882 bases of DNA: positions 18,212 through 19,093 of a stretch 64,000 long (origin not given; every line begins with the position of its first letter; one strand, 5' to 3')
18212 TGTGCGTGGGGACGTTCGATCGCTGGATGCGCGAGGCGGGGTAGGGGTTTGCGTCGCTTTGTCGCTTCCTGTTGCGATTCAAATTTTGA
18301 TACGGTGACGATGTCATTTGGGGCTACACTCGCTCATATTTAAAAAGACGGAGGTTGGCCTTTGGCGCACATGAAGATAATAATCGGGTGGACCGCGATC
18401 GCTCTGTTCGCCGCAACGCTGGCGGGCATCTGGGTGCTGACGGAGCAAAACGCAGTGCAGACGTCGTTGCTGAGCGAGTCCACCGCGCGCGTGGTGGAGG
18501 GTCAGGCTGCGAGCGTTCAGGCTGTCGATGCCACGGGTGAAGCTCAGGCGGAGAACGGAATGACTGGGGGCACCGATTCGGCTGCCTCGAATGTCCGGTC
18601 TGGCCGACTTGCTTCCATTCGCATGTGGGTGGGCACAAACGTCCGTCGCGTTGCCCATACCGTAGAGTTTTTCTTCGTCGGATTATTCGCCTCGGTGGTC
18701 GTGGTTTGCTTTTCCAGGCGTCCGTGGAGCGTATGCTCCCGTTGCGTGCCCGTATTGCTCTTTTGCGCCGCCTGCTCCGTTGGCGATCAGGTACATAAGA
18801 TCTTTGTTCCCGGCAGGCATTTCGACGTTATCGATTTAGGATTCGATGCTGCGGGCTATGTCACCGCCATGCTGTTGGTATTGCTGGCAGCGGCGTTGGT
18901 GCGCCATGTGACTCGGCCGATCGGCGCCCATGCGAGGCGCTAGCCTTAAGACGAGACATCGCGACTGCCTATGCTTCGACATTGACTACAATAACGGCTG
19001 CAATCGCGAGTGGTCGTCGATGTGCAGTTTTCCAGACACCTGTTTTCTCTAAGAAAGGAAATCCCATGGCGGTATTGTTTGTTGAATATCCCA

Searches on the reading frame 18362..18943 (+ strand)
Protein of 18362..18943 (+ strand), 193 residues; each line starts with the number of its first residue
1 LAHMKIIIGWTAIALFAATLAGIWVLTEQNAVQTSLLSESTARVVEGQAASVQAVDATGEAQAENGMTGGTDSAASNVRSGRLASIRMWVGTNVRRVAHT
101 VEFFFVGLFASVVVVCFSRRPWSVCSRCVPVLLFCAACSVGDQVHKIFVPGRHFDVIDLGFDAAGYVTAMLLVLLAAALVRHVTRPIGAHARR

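Call 26: search_protein_families(library=pfam, proteins=[window:18362-18943:+])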
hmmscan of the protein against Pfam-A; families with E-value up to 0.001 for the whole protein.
window:18362-18943:+ (193 aa): 1 family
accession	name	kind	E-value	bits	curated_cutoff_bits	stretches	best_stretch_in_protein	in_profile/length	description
PF04892.17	VanZ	-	2.8e-11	44.6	30.1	1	77-175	52-124/126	VanZ like family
